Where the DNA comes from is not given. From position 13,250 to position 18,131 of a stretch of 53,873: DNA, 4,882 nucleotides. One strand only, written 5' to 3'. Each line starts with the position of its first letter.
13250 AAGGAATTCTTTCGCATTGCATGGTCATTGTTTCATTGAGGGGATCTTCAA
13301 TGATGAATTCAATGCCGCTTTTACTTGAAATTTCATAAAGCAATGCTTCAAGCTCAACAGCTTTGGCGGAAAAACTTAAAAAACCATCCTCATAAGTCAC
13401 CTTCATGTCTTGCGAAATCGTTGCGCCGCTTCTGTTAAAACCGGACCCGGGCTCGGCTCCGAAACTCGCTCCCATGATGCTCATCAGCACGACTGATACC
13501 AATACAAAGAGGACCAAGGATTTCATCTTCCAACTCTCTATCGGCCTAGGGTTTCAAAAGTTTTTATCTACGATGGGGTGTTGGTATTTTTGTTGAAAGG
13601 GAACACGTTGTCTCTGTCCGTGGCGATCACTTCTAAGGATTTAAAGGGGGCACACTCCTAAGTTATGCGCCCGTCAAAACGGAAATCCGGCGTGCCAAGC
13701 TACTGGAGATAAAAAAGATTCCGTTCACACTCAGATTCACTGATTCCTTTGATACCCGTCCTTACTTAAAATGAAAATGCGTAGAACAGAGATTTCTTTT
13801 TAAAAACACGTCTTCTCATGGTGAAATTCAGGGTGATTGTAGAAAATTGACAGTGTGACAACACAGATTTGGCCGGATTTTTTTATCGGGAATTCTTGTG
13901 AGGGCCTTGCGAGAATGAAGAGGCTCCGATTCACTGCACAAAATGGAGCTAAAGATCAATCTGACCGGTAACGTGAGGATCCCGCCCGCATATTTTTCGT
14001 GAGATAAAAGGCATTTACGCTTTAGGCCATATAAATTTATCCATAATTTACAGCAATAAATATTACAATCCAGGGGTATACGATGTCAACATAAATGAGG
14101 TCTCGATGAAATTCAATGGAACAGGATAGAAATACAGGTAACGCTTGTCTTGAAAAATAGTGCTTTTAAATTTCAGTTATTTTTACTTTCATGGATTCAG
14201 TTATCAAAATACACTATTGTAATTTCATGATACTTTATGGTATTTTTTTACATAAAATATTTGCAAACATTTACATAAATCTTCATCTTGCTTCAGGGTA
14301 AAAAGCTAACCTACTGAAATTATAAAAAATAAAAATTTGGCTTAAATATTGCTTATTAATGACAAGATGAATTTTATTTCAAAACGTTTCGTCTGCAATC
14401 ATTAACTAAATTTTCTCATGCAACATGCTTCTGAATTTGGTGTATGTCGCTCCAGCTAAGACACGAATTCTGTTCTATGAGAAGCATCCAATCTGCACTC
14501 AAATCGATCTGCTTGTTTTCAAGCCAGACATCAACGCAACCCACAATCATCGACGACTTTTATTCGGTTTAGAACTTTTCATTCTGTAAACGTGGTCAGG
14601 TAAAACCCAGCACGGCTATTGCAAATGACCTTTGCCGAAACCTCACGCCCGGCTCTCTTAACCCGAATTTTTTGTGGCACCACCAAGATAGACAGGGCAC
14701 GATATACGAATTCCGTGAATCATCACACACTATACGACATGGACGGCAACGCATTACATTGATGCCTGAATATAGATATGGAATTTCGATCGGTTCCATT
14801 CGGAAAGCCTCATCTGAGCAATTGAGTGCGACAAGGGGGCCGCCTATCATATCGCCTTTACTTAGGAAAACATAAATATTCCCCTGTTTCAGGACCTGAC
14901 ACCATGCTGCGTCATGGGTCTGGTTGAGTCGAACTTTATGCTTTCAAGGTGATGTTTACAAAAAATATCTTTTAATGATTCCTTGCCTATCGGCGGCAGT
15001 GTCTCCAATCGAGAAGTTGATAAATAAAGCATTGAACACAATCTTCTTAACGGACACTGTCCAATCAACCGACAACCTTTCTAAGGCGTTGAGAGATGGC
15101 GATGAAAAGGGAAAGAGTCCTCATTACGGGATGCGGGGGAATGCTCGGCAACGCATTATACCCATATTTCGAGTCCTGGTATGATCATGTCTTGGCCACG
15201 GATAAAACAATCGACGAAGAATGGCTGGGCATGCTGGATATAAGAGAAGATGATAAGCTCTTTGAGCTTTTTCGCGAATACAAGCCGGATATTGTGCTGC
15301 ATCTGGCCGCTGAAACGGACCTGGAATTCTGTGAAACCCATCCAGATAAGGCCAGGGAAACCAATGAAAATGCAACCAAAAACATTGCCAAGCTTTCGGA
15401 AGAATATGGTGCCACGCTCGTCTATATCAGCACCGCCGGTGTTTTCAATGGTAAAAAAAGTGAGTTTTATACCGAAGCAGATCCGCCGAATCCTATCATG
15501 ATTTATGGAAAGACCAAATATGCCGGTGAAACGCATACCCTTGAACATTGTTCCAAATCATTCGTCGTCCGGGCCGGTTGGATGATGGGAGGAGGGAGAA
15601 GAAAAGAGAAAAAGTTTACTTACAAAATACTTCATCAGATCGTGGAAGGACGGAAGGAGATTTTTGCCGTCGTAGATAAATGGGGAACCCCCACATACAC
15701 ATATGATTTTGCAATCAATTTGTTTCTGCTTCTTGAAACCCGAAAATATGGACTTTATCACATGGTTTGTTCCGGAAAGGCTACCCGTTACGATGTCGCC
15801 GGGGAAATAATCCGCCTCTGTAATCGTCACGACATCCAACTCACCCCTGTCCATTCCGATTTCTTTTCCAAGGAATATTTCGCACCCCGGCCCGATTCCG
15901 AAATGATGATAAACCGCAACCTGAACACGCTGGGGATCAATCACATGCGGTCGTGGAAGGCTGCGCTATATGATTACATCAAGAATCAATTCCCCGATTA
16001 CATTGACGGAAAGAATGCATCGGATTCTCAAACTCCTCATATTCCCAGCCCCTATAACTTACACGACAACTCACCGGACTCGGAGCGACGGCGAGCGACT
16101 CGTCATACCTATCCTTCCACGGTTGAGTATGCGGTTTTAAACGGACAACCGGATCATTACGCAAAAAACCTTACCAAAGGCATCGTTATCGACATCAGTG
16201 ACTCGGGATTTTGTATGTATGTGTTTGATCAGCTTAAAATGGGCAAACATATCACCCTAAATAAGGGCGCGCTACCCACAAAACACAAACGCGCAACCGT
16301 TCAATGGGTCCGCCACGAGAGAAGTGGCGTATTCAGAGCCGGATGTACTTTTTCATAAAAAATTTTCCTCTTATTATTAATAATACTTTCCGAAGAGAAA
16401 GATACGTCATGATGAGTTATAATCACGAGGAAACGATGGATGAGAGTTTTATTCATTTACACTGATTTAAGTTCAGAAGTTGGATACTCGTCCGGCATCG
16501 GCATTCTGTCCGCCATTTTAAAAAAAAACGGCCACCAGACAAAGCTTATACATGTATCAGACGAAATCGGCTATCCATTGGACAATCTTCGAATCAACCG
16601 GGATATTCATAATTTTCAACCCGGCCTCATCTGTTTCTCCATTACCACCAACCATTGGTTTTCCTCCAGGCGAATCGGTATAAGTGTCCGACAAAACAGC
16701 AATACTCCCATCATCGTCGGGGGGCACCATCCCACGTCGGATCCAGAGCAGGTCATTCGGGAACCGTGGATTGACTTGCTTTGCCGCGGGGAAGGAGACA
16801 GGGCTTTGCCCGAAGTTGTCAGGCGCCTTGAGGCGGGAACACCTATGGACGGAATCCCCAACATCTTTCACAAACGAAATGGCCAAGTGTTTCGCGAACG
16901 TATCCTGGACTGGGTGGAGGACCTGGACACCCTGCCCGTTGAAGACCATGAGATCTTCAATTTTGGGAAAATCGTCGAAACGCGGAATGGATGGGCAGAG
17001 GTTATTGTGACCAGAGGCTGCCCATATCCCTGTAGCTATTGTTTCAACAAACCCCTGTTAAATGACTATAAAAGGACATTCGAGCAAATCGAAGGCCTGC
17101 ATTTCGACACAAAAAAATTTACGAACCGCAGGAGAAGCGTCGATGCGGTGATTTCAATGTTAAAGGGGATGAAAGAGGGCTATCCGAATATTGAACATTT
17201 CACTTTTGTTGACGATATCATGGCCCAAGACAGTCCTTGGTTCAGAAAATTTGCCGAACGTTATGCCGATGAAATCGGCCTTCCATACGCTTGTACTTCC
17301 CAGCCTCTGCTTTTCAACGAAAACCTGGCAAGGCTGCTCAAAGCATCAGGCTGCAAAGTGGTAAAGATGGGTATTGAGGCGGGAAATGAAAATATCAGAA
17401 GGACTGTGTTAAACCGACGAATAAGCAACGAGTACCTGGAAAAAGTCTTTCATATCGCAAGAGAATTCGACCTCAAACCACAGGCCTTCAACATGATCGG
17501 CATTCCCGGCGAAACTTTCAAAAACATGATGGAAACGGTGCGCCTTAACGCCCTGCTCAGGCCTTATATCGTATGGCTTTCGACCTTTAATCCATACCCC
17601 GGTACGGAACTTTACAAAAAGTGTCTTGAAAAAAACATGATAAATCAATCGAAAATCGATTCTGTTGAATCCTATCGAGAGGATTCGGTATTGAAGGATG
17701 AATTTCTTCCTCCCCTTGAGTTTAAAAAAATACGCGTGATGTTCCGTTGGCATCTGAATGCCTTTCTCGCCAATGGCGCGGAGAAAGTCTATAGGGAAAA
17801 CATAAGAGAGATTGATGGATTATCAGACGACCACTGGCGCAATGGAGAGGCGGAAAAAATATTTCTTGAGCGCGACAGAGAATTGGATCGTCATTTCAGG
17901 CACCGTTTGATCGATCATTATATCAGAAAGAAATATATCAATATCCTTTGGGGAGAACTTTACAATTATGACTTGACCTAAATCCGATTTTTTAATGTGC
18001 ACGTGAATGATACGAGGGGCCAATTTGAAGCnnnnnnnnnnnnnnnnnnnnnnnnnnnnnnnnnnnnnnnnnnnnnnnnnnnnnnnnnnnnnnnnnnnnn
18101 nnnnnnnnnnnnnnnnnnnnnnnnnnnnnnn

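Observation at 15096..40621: A 25.5-kb Wzx/Wzy polysaccharide locus with an unusually rich tailoring and signalling gene set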

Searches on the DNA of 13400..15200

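Call 47: search_rna_families(source=window, start=13400, end=15200, threshold=evalue, max_evalue=1)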
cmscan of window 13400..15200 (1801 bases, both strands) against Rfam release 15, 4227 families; matches with E-value up to 1: 0.
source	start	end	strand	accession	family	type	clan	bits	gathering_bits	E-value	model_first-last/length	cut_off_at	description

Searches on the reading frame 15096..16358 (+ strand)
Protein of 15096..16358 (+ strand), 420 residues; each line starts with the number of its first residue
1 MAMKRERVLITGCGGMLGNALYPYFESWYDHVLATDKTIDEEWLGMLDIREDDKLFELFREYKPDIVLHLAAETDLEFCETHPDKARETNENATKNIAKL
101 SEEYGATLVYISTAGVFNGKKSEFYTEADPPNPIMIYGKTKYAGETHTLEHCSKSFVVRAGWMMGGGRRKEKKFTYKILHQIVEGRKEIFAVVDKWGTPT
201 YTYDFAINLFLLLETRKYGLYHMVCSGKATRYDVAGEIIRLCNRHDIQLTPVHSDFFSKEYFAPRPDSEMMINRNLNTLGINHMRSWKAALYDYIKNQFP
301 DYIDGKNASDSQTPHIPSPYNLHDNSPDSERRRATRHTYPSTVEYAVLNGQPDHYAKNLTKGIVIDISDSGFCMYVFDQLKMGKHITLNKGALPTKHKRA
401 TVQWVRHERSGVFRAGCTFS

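Call 3: search_protein_families(library=pfam, proteins=[window:15096-16358:+], max_evalue=0.01)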
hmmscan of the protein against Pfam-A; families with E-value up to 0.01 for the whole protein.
window:15096-16358:+ (420 aa): 6 families
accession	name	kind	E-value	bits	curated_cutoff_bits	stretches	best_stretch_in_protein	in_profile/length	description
PF04321.23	RmlD_sub_bind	-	2.9e-64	217.3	27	1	7-297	2-284/287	RmlD substrate binding domain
PF01370.27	Epimerase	-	2e-20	73.7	20.9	1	8-205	1-211/240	NAD dependent epimerase/dehydratase family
PF16363.11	GDP_Man_Dehyd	-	2.9e-10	40.6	27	1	46-156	58-174/332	GDP-mannose 4,6 dehydratase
PF02719.21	Polysacc_synt_2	-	1.1e-09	38.4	20.2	1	46-114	60-129/293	Polysaccharide biosynthesis protein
PF07993.18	NAD_binding_4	-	2.8e-05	23.8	20.1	1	65-152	90-192/258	Male sterility protein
PF07238.19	PilZ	-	0.0098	16.7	22.5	0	330-419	1-85/102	PilZ domain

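Call 17: search_protein_families(library=ncbifam, proteins=[window:15096-16358:+], max_evalue=0.001)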
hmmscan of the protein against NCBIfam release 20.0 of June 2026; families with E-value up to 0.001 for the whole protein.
window:15096-16358:+ (420 aa): 11 families
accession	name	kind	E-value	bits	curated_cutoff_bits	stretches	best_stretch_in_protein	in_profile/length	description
TIGR01214.1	rmlD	equivalog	1.4e-62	211.4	224.05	1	7-297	1-284/285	dTDP-4-dehydrorhamnose reductase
NF007440.0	PRK09987.1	equivalog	1.4e-27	96.7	308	1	48-250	39-242/299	dTDP-4-dehydrorhamnose reductase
TIGR01179.1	galE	equivalog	4.8e-12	45.4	262.3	1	37-146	44-154/332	UDP-glucose 4-epimerase GalE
TIGR02197.1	heptose_epim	equivalog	1.2e-10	41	274.6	1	8-142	1-143/316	ADP-glyceromanno-heptose 6-epimerase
TIGR01181.1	dTDP_gluc_dehyt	equivalog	4.3e-07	29.3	365.1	1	47-246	57-265/321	dTDP-glucose 4,6-dehydratase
TIGR02622.1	CDP_4_6_dhtase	equivalog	7.1e-06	25.4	278.45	1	34-147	49-164/352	CDP-glucose 4,6-dehydratase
NF007582.0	PRK10217.1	equivalog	8.5e-05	21.8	698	1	46-141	57-164/355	dTDP-glucose 4,6-dehydratase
TIGR04180.1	EDH_00030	hypoth_equivalog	9.5e-05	21.6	475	1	28-189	39-200/297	NAD-dependent 4,6-dehydratase LegB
NF042423.1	oxyalk_red_Shew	equivalog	0.00018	20.7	580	1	2-155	5-163/331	2-alkyl-3-oxoalkanoate reductase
NF007490.0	PRK10084.1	subfamily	0.00024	20.2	649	0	46-106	56-116/361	dTDP-glucose 4,6-dehydratase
NF043036.1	ErythonDh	equivalog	0.0008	18.7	325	0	46-157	58-169/321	D-erythronate dehydrogenase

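Call 38: find_homologous_proteins(query=window:15096-16358:+, max_evalue=1e-20)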
Query window:15096-16358:+ (420 aa): 6651 proteins with E <= 1e-20 among 8000 candidates; the best 120 are listed.
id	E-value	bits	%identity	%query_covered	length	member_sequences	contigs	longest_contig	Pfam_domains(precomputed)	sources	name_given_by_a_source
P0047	7.8e-294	992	100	100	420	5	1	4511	PF04321.24,PF16363.12,PF02719.22,PF01370.28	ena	-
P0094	1.2e-178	613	64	99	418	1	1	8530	PF04321.24,PF16363.12,PF02719.22,PF01370.28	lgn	-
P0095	5.4e-177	607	63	99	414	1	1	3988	PF04321.24,PF16363.12,PF02719.22,PF07993.19,PF01370.28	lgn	-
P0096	6.6e-174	597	62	99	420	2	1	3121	PF04321.24,PF16363.12,PF02719.22,PF07993.19,PF01370.28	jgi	-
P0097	5.3e-172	591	61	99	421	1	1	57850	PF04321.24,PF16363.12,PF02719.22,PF07993.19,PF01370.28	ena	-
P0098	5.5e-171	587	60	100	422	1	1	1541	PF04321.24,PF16363.12,PF02719.22,PF01073.26,PF07993.19,PF01370.28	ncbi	-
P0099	1.8e-170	586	60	99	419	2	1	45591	PF04321.24,PF16363.12,PF02719.22,PF07993.19,PF01370.28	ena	-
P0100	7.4e-169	580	61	99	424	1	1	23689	PF04321.24,PF16363.12,PF02719.22,PF07993.19,PF01370.28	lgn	-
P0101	2.2e-164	566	59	99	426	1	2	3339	PF04321.24,PF16363.12,PF02719.22,PF07993.19,PF01370.28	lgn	-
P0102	5.0e-163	561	59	100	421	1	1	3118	PF07238.20,PF04321.24,PF16363.12,PF02719.22,PF07993.19,PF01370.28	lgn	-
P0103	1.4e-161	556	60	99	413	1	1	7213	PF04321.24,PF16363.12,PF02719.22,PF01073.26,PF01370.28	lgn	-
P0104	7.5e-161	554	59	100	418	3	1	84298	PF04321.24,PF16363.12,PF02719.22,PF01370.28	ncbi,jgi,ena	-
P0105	1.2e-160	553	59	100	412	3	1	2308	PF04321.24,PF16363.12,PF02719.22,PF01073.26,PF07993.19,PF01370.28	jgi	-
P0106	1.4e-158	546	59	98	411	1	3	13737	PF04321.24,PF16363.12,PF02719.22,PF01370.28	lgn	-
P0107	1.6e-158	546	57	100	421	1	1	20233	PF04321.24,PF16363.12,PF02719.22,PF01370.28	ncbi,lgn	-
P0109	5.8e-153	528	56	99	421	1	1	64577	PF04321.24,PF16363.12,PF02719.22,PF01073.26,PF07993.19,PF01370.28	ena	-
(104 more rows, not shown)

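Call 99: find_encoding_contigs(protein=P0097, flank=10000, max_places=1)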
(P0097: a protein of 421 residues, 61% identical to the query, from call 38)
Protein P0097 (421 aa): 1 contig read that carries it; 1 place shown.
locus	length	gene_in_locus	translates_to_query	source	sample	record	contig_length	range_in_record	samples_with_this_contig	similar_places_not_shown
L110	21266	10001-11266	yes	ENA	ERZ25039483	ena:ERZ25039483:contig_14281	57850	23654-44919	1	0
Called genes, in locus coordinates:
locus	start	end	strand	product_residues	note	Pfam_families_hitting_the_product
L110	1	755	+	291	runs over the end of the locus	PF00571:CBS, PF03471:CorC_HlyC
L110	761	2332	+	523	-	PF20154:LNT_N, PF00795:CN_hydrolase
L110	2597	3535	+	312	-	PF03462:PCRF, PF00472:RF-1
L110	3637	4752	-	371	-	PF05222:AlaDh_PNT_N, PF01262:AlaDh_PNT_C, PF02826:2-Hacid_dh_C (weak)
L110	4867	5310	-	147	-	PF13404:HTH_AsnC-type, PF13412:HTH_24, PF13730:HTH_36 (faint), PF01037:AsnC_trans_reg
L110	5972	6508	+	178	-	PF03050:DDE_Tnp_IS66 (weak)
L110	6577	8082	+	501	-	PF01609:DDE_Tnp_1 (faint)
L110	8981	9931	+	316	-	PF02563:Poly_export, PF10531:SLBB, PF22461:SLBB_2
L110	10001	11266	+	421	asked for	PF01370:Epimerase, PF04321:RmlD_sub_bind, PF16363:GDP_Man_Dehyd, PF02719:Polysacc_synt_2, PF07993:NAD_binding_4 (weak)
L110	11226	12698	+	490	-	PF02310:B12-binding, PF04055:Radical_SAM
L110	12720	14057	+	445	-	PF13807:GNVR (weak)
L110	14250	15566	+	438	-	PF13450:NAD_binding_8 (weak), PF01593:Amino_oxidase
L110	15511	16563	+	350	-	PF00535:Glycos_transf_2, PF10111:Glyco_tranf_2_2, PF13641:Glyco_tranf_2_3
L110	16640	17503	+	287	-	PF02397:Bac_transf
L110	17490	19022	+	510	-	PF04932:Wzy_C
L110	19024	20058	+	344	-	PF00535:Glycos_transf_2, PF10111:Glyco_tranf_2_2, PF13641:Glyco_tranf_2_3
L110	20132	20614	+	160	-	PF08242:Methyltransf_12 (weak), PF13649:Methyltransf_25 (faint)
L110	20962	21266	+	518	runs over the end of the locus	PF01943:Polysacc_synt, PF01554:MatE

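Call 100: find_encoding_contigs(protein=P0109, flank=10000, max_places=1)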
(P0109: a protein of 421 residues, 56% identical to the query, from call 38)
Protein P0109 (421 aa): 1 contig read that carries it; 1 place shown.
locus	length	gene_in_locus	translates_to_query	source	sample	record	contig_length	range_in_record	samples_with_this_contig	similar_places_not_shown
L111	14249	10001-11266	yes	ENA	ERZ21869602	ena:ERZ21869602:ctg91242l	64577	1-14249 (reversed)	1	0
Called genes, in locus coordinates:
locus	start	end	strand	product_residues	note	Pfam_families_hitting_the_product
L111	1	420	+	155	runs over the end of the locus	PF23434:DUF7120 (weak), PF08753:NikR_C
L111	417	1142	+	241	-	PF09347:DUF1989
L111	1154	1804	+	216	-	PF09347:DUF1989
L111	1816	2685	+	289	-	PF00289:Biotin_carb_N, PF02786:CPSase_L_D2, PF07478:Dala_Dala_lig_C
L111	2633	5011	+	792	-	PF02786:CPSase_L_D2, PF02785:Biotin_carb_C, PF02626:CT_A_B, PF02682:CT_C_D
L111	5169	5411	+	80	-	PF00364:Biotin_lipoyl, PF25917:BSH_RND, PF25973:BSH_CzcB (faint), PF25919:BSH_CusB (faint)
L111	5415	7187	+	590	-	PF01425:Amidase, PF21986:AH_C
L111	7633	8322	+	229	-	PF07589:PEP_exosort_dom (weak)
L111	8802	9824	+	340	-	PF02563:Poly_export, PF10531:SLBB, PF22461:SLBB_2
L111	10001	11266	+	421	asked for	PF01073:3Beta_HSD (faint), PF01370:Epimerase, PF04321:RmlD_sub_bind, PF16363:GDP_Man_Dehyd, PF02719:Polysacc_synt_2, PF07993:NAD_binding_4 (weak)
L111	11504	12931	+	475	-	PF02310:B12-binding, PF04055:Radical_SAM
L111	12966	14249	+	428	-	?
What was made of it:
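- On XrtA/PEP-CTERM exosortase-associated EPS system: One relative (L111) has a PEP-CTERM protein upstream (call 100).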

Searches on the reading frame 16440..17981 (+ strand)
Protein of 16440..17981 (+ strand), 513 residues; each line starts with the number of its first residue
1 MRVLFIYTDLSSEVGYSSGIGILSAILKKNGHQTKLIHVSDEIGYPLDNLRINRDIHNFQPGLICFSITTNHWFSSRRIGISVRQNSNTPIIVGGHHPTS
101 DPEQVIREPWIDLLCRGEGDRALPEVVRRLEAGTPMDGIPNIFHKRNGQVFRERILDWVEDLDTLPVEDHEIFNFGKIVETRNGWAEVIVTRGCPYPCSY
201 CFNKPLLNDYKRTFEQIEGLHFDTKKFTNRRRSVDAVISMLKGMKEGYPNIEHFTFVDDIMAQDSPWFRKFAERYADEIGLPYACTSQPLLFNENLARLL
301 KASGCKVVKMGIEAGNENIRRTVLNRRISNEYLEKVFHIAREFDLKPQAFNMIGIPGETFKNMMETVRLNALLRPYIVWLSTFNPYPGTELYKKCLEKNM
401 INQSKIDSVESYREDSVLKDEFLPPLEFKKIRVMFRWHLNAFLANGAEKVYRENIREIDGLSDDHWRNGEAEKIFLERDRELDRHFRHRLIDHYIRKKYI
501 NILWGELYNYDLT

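Call 3: search_protein_families(library=pfam, proteins=[window:16440-17981:+], max_evalue=0.01)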
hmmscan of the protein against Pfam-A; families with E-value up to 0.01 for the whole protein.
window:16440-17981:+ (513 aa): 2 families
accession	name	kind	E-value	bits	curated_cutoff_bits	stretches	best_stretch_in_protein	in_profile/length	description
PF04055.27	Radical_SAM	-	1.5e-17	64.7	29.5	1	188-369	1-165/166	Radical SAM superfamily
PF02310.24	B12-binding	-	2.1e-15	57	32.1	1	15-126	12-120/121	B12 binding domain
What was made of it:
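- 16440..17981 (+): g02: radical SAM enzyme with an N-terminal B12-binding-type domain (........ cluster motif). Pfam B12-binding + Radical_SAM (call 3).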

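Call 17: search_protein_families(library=ncbifam, proteins=[window:16440-17981:+], max_evalue=0.001)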
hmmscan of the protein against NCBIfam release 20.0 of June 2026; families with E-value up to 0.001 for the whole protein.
window:16440-17981:+ (513 aa): 18 families
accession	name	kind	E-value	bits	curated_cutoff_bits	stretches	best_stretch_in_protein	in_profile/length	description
TIGR03471.1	HpnJ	equivalog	3.5e-29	102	577.6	1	84-410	93-402/472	hopanoid biosynthesis associated radical SAM protein HpnJ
TIGR02026.1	BchE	equivalog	9.9e-25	87.3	481.35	1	20-411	25-404/497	magnesium-protoporphyrin IX monomethyl ester anaerobic oxidative cyclase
TIGR04013.1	B12_SAM_MJ_1487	hypoth_equivalog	3.3e-22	78.9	251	2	55-204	37-170/382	TIGR04013 family B12-binding domain/radical SAM domain-containing protein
TIGR04072.2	rSAM_ladder_B12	equivalog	4.6e-21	75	360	1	16-405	17-382/443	lipid biosynthesis B12-binding/radical SAM protein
TIGR04479.1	bcpD_PhpK_rSAM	subfamily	4.3e-18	65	600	1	117-370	178-406/504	PhpK family radical SAM P-methyltransferase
NF050148.1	rSAM_ApyD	equivalog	4.6e-18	64.9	750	1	51-395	65-393/645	RiPP biosynthesis radical SAM protein ApyD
TIGR04367.1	HpnR_B12_rSAM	equivalog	4.6e-16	58.4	650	1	19-394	24-372/490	hopanoid C-3 methylase HpnR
TIGR03975.1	rSAM_ocin_1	subfamily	6.4e-16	58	281.85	2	52-171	120-243/606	RiPP maturation radical SAM C-methyltransferase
NF033070.1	rSAM_AprD4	equivalog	1e-14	54.3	500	1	279-405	272-400/456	AprD4 family radical SAM diol-dehydratase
TIGR04014.1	B12_SAM_MJ_0865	equivalog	1.2e-13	50.6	360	2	50-201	28-176/434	methyl-coenzyme M reductase glutamine C-methyltransferase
TIGR04190.1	B12_SAM_Ta0216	equivalog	5.9e-12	45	500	1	25-367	45-388/554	TIGR04190 family B12-binding domain/radical SAM domain protein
NF038361.1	rSAM_Sden_1168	equivalog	1e-11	44.1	575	1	85-402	167-480/560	Sden_1168 family B12-binding radical SAM P-methyltransferase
NF033712.0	B12_rSAM_KedN5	subfamily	3.1e-11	42.2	700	1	56-202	58-212/624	KedN5 family methylcobalamin-dependent radical SAM C-methyltransferase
TIGR04295.1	B12_rSAM_oligo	hypoth_equivalog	6.1e-11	41.6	400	1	21-395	29-384/422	TIGR04295 family B12-binding domain-containing radical SAM protein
TIGR04385.1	B12_rSAM_cofa1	equivalog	1.7e-08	34.1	450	1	9-369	12-360/438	B12 lower ligand biosynthesis radical SAM protein BzaD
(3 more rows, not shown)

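Call 63: search_solved_structures(query=window:16440-17981:+, max_evalue=0.001)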
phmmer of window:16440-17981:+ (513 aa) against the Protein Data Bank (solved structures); distinct sequences matched with E-value up to 0.001: 5.
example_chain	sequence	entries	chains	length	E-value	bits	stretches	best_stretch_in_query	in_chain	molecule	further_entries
6fd2_B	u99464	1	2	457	1.8e-14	56.3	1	276-405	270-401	Putative apramycin biosynthetic oxidoreductase 4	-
9ccb_A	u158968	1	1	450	3.2e-07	32.4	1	92-392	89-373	Radical SAM core domain-containing protein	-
9n1b_A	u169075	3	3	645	5.7e-06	28.3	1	89-208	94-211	Radical SAM protein | Radical SAM enzyme CysS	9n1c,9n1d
6wte_A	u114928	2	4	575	0.00014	23.6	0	287-367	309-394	B12-binding domain-containing protein | Tryptophan-C2-methyltransferase containing B12-binding domain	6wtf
5ul2_A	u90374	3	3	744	0.00076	21.2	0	21-210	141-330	OxsB protein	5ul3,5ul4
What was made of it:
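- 16440..17981 (+): Best PDB hit is AprD4 6FD2, E 2e-14 (call 63).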
